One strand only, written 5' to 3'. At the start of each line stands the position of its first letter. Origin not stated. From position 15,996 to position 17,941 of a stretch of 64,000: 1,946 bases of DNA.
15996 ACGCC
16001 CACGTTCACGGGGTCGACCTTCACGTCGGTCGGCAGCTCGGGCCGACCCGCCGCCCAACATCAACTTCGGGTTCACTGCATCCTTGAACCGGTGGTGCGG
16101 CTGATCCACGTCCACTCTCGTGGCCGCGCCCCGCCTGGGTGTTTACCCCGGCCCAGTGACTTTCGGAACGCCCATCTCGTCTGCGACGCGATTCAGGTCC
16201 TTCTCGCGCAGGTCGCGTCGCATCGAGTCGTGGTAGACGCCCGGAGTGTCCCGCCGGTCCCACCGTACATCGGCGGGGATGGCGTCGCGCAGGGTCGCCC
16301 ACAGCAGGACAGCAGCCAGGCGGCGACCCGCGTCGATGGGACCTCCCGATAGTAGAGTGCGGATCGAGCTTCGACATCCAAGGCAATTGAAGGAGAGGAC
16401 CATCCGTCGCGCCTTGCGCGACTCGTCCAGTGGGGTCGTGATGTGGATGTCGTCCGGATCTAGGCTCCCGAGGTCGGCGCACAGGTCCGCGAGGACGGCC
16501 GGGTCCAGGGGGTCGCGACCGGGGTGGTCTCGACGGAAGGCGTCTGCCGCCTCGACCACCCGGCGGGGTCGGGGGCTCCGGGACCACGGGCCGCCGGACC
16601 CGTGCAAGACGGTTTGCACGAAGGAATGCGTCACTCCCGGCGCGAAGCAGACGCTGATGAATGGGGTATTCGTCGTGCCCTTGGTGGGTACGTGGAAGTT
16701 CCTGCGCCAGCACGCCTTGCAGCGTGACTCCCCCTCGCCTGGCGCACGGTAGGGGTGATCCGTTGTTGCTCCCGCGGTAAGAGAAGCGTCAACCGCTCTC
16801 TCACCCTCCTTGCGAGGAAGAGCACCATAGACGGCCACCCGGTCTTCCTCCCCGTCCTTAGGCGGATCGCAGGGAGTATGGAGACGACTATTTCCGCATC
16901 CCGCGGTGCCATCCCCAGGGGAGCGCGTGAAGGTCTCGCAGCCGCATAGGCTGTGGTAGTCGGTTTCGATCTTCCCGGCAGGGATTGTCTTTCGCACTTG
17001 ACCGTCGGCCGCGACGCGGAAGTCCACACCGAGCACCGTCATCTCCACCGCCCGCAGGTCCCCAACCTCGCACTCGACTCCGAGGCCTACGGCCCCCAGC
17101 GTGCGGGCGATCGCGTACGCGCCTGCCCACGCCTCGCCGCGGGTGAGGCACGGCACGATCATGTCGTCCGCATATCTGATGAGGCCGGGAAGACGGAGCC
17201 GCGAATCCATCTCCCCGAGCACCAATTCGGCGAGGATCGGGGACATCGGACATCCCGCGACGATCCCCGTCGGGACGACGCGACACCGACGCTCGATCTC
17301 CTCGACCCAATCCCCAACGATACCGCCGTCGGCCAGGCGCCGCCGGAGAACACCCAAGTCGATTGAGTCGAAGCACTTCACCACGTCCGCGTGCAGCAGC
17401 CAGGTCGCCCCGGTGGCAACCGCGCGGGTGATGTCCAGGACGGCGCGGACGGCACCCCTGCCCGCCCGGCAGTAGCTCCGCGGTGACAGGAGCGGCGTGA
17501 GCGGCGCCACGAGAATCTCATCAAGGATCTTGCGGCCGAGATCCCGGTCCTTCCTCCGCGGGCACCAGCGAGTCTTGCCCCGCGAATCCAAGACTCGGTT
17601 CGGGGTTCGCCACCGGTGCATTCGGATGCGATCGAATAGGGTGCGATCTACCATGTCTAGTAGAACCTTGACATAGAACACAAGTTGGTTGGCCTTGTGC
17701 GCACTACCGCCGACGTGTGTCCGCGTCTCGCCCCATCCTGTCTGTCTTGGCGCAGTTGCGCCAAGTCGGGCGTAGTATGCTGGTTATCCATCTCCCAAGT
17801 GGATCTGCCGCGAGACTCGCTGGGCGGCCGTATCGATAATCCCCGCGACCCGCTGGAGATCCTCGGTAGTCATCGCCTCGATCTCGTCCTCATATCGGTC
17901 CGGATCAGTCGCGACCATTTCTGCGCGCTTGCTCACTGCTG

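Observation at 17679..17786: RT ORF is in frame with the upstream Cys-rich ORF across a single TAA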

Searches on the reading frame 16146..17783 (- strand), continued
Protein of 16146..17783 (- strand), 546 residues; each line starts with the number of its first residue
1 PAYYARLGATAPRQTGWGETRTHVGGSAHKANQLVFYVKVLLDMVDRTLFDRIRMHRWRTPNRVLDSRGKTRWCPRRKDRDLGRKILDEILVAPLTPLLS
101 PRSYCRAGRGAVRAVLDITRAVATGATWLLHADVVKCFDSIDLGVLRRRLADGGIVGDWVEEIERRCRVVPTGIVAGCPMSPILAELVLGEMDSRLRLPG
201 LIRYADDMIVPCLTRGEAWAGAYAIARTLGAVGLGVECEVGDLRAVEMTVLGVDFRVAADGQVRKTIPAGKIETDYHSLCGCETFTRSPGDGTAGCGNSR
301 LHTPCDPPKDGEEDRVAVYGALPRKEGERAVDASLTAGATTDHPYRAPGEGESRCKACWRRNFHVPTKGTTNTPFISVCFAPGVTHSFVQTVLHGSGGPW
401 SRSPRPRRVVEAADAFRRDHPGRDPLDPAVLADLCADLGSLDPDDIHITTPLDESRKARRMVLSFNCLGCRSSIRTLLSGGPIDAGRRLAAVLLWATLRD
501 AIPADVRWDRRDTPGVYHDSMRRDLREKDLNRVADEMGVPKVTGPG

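Call 42: search_protein_families(library=padloc, alignment_id=A1, max_evalue=0.00001)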
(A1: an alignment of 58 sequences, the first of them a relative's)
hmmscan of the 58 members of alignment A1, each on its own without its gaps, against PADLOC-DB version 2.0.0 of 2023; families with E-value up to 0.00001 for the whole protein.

A. member 1, P0003 (466 aa): 84 families (the best 25 are shown)
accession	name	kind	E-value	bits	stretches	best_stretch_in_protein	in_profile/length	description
PDLC01136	RT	-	2.4e-76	254.6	1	19-291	2-261/263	RT (reverse transcriptase)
PDLC02063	Cas1_IIIb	-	9.4e-54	181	1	27-344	13-281/617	-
PDLC03754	RT_UG17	-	9.1e-42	141.4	1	26-325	14-302/429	DRT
PDLC03766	Drt9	-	2.7e-37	126.7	1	61-320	72-331/488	DRT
PDLC03764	RT_UG26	-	1.2e-36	124.4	1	23-313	4-292/398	DRT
PDLC03756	RT_UG19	-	6.4e-32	109.3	1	138-282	138-281/562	DRT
PDLC03688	HEase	-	1.9e-29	100.9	1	37-225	45-232/599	homing endonuclease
PDLC03698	HEase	-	3e-28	96.3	1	60-227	293-460/834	homing endonuclease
PDLC03759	RT_UG21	-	6.7e-28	95.7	1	137-274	133-263/503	DRT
PDLC03779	RT_UG4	-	3.3e-26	90.1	1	134-340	104-302/307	DRT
PDLC01607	RT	-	2e-24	84.6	1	82-287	1-160/161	"CAS-I,CAS-II,CAS-III,CAS-IV,CAS-V,CAS-VI; acquisition_associated"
PDLC03768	Drt3a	-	1.5e-23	82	1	147-318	135-295/411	DRT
PDLC03758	RT_UG20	-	5.4e-23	79.8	1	54-278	41-270/511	DRT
PDLC03783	Drt8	-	6.4e-21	73.3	1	59-279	35-262/493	DRT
PDLC03760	RT_UG22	-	3.7e-20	70.4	1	55-362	38-322/476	DRT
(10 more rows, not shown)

B. families by the number of members that match (of 58 scanned): 129 families (the first 25 are shown)
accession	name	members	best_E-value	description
PDLC02063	Cas1_IIIb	58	1.9e-114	-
PDLC01136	RT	58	1.6e-91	RT (reverse transcriptase)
PDLC03688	HEase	58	9.3e-52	homing endonuclease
PDLC03754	RT_UG17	58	9.5e-45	DRT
PDLC03766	Drt9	58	4.3e-40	DRT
PDLC03759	RT_UG21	58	4.3e-39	DRT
PDLC03756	RT_UG19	58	5.1e-37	DRT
PDLC03764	RT_UG26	58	1.2e-36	DRT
PDLC03779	RT_UG4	58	5.9e-36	DRT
PDLC03760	RT_UG22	58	1.6e-33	DRT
PDLC03698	HEase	58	9.9e-30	homing endonuclease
PDLC01607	RT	58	4.7e-29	"CAS-I,CAS-II,CAS-III,CAS-IV,CAS-V,CAS-VI; acquisition_associated"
PDLC03783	Drt8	58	6.4e-27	DRT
PDLC03771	RT_UG32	58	9.5e-27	DRT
PDLC03761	RT_UG23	58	7e-24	DRT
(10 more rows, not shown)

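Call 44: search_dna_similar(query=window:16146-17783:-, collection=plasmids, mode=protein, max_rows=15)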
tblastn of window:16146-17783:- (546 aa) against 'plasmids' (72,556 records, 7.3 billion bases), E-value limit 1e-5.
Records with a match: 19; places in all: 23; records where one place covers at least 80% of the query: 0.
Best place of each record, by identity: <60% 19.
By first word of the organism name: Cupriavidus 5; Bradyrhizobium 2; Sulfobacillus 2; Streptomyces 2; Gloeothece 2; Pantoea 2; Paraburkholderia 1; Microvirga 1; Pseudanabaena 1; Desulfotalea 1.
By predicted mobility (MOB-suite, as given by PLSDB): non-mobilizable 9; conjugative 7; mobilizable 3.
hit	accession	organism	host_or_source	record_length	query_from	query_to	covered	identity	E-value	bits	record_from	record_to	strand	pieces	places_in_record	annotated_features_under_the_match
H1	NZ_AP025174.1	Cupriavidus sp. P-10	-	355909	63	244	33%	35.1%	2e-10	71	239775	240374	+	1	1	ltrA: group II intron reverse transcriptase/maturase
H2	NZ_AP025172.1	Cupriavidus sp. P-10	-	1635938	63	244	33%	35.1%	2e-10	71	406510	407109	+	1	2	none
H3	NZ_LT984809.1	Cupriavidus taiwanensis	-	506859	63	244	33%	34.2%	4e-9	67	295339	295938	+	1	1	ltrA: group II intron reverse transcriptase/maturase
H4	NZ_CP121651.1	Bradyrhizobium sp. CB82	Stylosanthes guianensis,cell culture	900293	85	308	41%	27.7%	3e-8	64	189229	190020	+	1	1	none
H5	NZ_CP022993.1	Paraburkholderia aromaticivorans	-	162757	63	244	33%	33.7%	4e-9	67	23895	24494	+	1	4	ltrA: group II intron reverse transcriptase/maturase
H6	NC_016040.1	Sulfobacillus thermotolerans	-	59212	74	264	35%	30.8%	4e-11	74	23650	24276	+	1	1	ltrA: group II intron reverse transcriptase/maturase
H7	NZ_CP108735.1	Streptomyces sp. NBC_00984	-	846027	82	269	34%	30.2%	4e-6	57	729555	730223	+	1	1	ltrA: group II intron reverse transcriptase/maturase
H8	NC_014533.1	Gloeothece verrucosa PCC 7822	fresh water in rice field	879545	74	268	36%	29.0%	7e-9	67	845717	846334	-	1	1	cas1: CRISPR-associated endonuclease Cas1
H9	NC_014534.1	Gloeothece verrucosa PCC 7822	fresh water in rice field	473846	75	268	36%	29.2%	4e-9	67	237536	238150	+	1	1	cas1: CRISPR-associated endonuclease Cas1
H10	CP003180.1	Sulfobacillus acidophilus DSM 10332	coal spoil heap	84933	74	255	33%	29.9%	1e-6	59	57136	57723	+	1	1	RNA-directed DNA polymerase (Reverse transcriptase)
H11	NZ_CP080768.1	Cupriavidus pinatubonensis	genomic assembly,soil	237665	82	269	34%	28.9%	5e-7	61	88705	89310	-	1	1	ltrA: group II intron reverse transcriptase/maturase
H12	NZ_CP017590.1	Pantoea stewartii subsp. stewartii DC283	Zea mays,Strain was received from ...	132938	85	277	35%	28.2%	3e-6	58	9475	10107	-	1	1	ltrA: group II intron reverse transcriptase/maturase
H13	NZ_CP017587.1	Pantoea stewartii subsp. stewartii DC283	Zea mays,Strain was received from ...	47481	85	277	35%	28.2%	3e-6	58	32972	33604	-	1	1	ltrA: group II intron reverse transcriptase/maturase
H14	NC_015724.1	Cupriavidus necator N-1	soil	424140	85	278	36%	27.0%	2e-7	62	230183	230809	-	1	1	ltrA: group II intron reverse transcriptase/maturase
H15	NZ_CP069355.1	Microvirga sp. VF16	Vachellia farnesiana,Cell culture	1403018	85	255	31%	30.5%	6e-10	70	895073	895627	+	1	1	none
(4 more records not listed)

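Call 47: search_solved_structures(query=window:16146-17783:-, max_evalue=0.01, show_alignments=3)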
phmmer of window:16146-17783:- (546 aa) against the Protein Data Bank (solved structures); distinct sequences matched with E-value up to 0.01: 5.
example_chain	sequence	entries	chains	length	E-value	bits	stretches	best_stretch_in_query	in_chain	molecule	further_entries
7kft_D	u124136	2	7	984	2.7e-09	39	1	87-240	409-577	Cas6-RT-Cas1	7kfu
5hhl_A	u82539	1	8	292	1.7e-05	26.5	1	98-212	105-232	Retron-type reverse transcriptase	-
5hhj_A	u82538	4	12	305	2.1e-05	26.2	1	97-212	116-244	Retron-type reverse transcriptase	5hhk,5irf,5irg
7uim_D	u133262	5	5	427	3.6e-05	25.4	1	99-212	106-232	Group II intron reverse transcriptase/maturase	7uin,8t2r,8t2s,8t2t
6ar1_A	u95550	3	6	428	0.00048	21.7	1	78-210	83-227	GsI-IIC RT | Trt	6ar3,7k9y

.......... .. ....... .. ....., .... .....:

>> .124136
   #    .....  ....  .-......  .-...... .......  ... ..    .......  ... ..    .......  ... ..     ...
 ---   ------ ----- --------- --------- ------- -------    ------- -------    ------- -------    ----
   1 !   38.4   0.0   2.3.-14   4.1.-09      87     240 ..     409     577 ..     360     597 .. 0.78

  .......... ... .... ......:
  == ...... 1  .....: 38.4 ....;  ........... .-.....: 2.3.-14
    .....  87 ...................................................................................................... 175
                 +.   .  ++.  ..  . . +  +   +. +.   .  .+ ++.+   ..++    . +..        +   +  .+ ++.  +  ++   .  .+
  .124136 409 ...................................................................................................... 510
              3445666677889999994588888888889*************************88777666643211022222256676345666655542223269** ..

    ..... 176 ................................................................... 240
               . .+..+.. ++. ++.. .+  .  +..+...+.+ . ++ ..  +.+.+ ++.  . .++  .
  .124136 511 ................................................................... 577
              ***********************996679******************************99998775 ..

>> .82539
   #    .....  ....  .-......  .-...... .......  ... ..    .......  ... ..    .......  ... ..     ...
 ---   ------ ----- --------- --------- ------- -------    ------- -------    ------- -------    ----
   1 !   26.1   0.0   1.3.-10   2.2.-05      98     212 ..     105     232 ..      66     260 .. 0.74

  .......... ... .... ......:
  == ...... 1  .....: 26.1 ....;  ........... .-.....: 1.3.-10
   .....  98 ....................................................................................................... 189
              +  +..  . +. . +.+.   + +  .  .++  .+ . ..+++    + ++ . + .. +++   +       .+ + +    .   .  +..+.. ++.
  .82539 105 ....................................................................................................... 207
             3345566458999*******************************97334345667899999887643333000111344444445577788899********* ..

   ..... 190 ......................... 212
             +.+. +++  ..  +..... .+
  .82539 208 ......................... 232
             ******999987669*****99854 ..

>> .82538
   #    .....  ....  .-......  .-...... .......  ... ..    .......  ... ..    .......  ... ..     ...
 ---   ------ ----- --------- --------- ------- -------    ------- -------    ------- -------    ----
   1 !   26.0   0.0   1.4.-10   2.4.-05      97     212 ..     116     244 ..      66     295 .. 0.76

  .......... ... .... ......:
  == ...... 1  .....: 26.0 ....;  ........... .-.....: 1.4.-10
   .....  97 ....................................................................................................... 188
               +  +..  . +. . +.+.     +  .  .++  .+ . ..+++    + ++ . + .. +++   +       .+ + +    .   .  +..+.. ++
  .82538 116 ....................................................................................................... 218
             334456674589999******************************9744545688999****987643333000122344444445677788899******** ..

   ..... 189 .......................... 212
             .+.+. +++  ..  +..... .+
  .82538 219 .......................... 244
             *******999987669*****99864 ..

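Call 48: search_protein_families(library=phrogs, proteins=[window:16146-17783:-], max_evalue=1)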
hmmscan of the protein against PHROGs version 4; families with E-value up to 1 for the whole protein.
window:16146-17783:- (546 aa): 2 families
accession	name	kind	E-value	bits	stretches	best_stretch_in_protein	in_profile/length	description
phrog_1423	-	DNA, RNA and nucleotide metabolism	2.2e-11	43.7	1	99-214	197-330/1040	Reverse transcriptase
phrog_2825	-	DNA, RNA and nucleotide metabolism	0.53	10.4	1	126-210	109-199/336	polymerase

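Call 64: predict_structure(alignment_id=A2)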
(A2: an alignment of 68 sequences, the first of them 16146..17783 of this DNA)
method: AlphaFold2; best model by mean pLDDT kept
length: 546 residues; sequences in the alignment: 68
mean_pLDDT: 61.3   pTM: 0.52
mean pLDDT of the five models: 61.3, 60.9, 59.8, 58.4, 58.4
residues with pLDDT >= 90: 132; 70-90: 81; 50-70: 100; < 50: 233
segments of 3 or more residues with pLDDT < 50: 10-25, 276-414, 419-426, 437-469, 502-525
pLDDT, mean of each block of 10 residues (from residue 1): 50 43 51 62 59 64 86 86 88 92 90 94 95 95 91 80 71 87 94 94 96 97 97 95 90 91 87 54 39 33 31 27 35 32 29 35 34 31 27 25 34 45 43 47 38 34 38 59 64 64 40 33 51 67 50
secondary structure, 60 per line:
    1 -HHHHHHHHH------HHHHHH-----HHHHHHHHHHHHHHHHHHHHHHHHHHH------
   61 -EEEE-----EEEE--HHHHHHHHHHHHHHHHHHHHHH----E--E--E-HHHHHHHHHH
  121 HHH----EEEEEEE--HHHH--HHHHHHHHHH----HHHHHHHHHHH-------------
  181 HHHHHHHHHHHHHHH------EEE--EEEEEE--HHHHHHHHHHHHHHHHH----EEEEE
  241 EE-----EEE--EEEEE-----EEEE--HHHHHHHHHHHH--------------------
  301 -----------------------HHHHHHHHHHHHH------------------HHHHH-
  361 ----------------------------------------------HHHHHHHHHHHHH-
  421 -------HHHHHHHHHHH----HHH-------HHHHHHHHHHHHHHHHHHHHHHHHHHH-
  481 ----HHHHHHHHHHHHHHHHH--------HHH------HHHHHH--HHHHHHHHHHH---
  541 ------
elements in order: H2-10 H17-22 H28-54 E62-65 E71-74 H77-98 H111-123 E128-134 H137-140 H143-152 H157-167 H181-195 E202-204 E207-212 H215-231 E236-242 E248-250 E253-257 E263-266 H269-280 H324-336 H355-359 H407-419 H428-438 H453-479 H485-501 H519-524 H527-537

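Call 77: fold_search(model_id=the predicted structure, library=pdb)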
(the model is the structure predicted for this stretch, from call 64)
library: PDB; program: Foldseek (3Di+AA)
matches with E <= 10: 932; with E <= 0.001: 260
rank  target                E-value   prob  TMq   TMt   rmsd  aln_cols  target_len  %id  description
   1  7k9y_A                1.0e-11  1.00  0.35  0.44   6.8       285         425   22  GsI-IIC RT Template-Switching Complex (twinned) (released 2021-08-18)
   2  6ar3_A                1.8e-11  1.00  0.35  0.44   6.1       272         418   23  Structure of a Thermostable Group II Intron Reverse Transcriptase with Template-Primer and Its Functional and Evolutio (released 2017-11-29)
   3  6ar1_A                2.4e-11  1.00  0.35  0.45   5.9       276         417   22  Structure of a Thermostable Group II Intron Reverse Transcriptase with Template-Primer and Its Functional and Evolutio (released 2017-11-29)
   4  6ar1_D                2.6e-11  1.00  0.35  0.45   5.9       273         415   22  Structure of a Thermostable Group II Intron Reverse Transcriptase with Template-Primer and Its Functional and Evolutio (released 2017-11-29)
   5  6ar3_D                3.2e-11  1.00  0.35  0.44   6.0       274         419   23  Structure of a Thermostable Group II Intron Reverse Transcriptase with Template-Primer and Its Functional and Evolutio (released 2017-11-29)
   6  5irf_B                3.7e-11  1.00  0.34  0.60   7.0       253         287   22  Reverse transcriptase domain of group II intron maturase from Roseburia intestinalis in P1 space group (released 2016-05-04)
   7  5irg_B                4.2e-11  1.00  0.32  0.57   8.2       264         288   22  Reverse transcriptase domain of group II intron maturase from Roseburia intestinalis in P212121 space group (released 2016-05-04)
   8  5irg_C                5.8e-11  1.00  0.33  0.60   7.2       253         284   22  Reverse transcriptase domain of group II intron maturase from Roseburia intestinalis in P212121 space group (released 2016-05-04)
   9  5hhk_A                6.5e-11  1.00  0.32  0.56   7.6       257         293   21  Reverse transcriptase domain of group II intron maturase from Roseburia intestinalis in P21 space group (Se-MET) (released 2016-05-04)
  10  5hhj_A                6.8e-11  1.00  0.32  0.56   7.6       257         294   21  Reverse transcriptase domain of group II intron maturase from Roseburia intestinalis in P21 space group (released 2016-05-04)
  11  5irg_D                7.2e-11  1.00  0.33  0.59   7.3       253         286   22  Reverse transcriptase domain of group II intron maturase from Roseburia intestinalis in P212121 space group (released 2016-05-04)
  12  5hhk_B                8.1e-11  1.00  0.33  0.58   7.3       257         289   22  Reverse transcriptase domain of group II intron maturase from Roseburia intestinalis in P21 space group (Se-MET) (released 2016-05-04)
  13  5irf_C                8.5e-11  1.00  0.33  0.59   7.4       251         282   22  Reverse transcriptase domain of group II intron maturase from Roseburia intestinalis in P1 space group (released 2016-05-04)
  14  5hhj_B                8.5e-11  1.00  0.33  0.57   7.4       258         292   22  Reverse transcriptase domain of group II intron maturase from Roseburia intestinalis in P21 space group (released 2016-05-04)
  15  5irf_A                9.0e-11  1.00  0.33  0.59   7.4       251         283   22  Reverse transcriptase domain of group II intron maturase from Roseburia intestinalis in P1 space group (released 2016-05-04)
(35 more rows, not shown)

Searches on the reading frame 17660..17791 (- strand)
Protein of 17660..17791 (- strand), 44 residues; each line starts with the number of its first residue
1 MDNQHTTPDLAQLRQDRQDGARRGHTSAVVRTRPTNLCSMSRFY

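Call 48: search_protein_families(library=phrogs, proteins=[window:17660-17791:-], max_evalue=1)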
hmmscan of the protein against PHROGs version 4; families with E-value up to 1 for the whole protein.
window:17660-17791:- (44 aa): 0 families
